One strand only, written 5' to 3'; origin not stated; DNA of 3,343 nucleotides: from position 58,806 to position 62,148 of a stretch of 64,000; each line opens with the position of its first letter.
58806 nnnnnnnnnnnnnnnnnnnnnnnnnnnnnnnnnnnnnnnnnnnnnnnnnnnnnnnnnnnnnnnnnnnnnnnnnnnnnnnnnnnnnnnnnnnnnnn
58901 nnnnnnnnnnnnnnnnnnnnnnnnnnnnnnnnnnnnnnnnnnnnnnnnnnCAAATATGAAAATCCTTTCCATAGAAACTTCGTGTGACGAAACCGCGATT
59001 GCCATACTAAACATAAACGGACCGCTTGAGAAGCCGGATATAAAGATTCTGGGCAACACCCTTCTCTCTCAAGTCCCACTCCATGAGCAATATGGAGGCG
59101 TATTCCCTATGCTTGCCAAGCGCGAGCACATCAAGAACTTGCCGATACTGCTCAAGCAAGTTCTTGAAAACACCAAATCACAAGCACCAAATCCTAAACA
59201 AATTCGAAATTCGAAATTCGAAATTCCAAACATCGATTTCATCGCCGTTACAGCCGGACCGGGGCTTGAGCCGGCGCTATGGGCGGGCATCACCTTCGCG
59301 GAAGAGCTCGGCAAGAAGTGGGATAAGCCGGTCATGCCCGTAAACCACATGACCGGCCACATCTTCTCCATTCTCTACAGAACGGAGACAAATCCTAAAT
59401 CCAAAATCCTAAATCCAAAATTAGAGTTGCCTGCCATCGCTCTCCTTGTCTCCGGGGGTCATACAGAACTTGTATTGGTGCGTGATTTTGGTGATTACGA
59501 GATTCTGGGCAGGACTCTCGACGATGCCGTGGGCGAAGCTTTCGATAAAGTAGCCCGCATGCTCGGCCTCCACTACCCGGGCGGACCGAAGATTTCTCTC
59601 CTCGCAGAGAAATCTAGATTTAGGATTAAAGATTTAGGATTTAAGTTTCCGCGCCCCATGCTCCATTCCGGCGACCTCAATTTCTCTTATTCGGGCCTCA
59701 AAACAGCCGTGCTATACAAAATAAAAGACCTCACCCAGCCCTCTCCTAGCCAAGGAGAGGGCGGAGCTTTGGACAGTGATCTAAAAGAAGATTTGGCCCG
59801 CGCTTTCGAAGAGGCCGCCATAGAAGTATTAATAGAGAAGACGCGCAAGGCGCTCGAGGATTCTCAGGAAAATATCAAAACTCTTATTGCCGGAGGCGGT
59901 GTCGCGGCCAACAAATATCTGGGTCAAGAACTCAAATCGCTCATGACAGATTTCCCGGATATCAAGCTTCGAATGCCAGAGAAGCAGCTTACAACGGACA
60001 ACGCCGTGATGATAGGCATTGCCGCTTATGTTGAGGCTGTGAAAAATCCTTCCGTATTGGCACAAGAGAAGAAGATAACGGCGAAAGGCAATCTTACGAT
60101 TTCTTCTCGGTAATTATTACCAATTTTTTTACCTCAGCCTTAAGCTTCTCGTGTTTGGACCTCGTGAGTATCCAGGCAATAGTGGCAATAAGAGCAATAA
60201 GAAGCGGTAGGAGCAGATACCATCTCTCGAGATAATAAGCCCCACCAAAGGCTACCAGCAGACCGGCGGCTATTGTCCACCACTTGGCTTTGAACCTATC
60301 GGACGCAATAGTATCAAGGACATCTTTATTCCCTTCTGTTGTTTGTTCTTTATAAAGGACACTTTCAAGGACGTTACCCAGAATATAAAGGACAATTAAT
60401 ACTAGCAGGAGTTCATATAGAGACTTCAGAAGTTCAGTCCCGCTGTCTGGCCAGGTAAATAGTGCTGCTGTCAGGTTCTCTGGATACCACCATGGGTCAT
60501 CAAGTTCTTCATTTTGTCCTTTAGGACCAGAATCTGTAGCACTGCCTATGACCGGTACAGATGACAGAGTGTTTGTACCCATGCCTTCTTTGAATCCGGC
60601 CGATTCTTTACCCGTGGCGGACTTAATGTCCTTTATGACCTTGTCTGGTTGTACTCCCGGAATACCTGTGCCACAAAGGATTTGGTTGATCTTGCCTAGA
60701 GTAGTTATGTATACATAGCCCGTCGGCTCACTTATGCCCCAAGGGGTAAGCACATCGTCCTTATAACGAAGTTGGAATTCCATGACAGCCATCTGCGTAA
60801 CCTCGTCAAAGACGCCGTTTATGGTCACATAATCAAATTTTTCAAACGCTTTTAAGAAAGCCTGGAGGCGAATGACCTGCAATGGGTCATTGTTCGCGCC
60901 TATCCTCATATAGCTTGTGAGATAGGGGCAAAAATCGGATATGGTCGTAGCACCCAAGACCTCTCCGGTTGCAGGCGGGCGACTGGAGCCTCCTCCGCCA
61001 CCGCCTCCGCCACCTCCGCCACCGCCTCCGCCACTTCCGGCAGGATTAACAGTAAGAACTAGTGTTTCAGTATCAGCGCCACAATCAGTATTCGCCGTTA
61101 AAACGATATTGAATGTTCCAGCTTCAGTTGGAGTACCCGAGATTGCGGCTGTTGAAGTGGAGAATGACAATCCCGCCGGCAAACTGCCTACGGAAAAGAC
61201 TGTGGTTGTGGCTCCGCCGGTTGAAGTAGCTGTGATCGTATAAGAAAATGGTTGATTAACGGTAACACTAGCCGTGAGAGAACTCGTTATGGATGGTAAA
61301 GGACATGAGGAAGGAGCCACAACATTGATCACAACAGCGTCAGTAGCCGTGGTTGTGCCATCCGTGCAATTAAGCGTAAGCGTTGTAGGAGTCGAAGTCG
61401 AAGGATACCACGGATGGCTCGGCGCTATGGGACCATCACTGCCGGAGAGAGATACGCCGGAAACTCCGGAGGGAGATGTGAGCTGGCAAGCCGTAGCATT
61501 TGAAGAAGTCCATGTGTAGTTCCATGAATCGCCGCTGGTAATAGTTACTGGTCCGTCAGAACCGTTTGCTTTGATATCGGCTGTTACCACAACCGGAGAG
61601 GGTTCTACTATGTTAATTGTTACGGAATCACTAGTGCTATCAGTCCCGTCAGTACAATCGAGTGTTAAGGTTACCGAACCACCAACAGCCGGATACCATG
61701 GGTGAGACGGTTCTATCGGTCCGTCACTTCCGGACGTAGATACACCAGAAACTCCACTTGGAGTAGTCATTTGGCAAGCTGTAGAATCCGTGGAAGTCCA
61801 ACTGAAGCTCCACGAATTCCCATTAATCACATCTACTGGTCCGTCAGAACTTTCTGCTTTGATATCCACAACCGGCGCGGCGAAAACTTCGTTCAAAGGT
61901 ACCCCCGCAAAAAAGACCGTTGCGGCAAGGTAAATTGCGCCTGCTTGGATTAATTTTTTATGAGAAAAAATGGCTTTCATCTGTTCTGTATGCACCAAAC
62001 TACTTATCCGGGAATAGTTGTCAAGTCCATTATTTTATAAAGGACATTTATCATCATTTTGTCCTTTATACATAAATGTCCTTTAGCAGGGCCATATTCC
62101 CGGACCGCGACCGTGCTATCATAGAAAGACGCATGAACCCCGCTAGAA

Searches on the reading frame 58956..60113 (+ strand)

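Call 16: search_protein_families(library=pfam, proteins=[window:58956-60113:+], max_evalue=0.001)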
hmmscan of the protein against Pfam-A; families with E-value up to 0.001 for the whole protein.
window:58956-60113:+ (385 aa): 1 family
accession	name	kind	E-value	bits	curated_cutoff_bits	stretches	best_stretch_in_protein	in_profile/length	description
PF00814.31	TsaD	-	6.9e-76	255.9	24.8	1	30-354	1-263/264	tRNA N6-adenosine threonylcarbamoyltransferase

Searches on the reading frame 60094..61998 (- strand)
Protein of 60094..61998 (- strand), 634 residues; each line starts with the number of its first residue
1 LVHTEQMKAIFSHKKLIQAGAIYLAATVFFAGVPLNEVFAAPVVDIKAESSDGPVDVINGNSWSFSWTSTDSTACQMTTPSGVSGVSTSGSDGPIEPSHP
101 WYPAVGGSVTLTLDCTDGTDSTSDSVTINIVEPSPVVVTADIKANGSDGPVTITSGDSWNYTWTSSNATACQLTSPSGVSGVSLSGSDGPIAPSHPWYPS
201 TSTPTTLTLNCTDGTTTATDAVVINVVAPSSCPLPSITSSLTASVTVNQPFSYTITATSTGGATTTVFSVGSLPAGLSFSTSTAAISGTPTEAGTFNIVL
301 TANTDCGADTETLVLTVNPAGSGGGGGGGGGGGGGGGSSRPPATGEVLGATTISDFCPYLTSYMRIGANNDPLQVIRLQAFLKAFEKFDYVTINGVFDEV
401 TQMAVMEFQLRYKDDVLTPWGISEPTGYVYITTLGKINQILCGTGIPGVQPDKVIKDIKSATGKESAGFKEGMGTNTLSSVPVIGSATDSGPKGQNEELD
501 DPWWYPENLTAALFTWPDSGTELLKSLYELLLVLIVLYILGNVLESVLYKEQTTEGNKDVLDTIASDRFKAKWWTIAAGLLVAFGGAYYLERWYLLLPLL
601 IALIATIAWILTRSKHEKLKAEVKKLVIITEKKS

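Call 8: search_protein_families(library=pfam, proteins=[window:60094-61998:-], max_evalue=0.001)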
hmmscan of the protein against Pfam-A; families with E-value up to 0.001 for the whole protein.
window:60094-61998:- (634 aa): 2 families
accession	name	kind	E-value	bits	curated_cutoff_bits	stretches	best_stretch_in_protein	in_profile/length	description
PF05345.18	He_PIG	-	4.1e-12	46.8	24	1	235-318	2-96/96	Putative Ig domain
PF01471.23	PG_binding_1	-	3.6e-05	24.3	23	1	374-412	4-41/57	Putative peptidoglycan binding domain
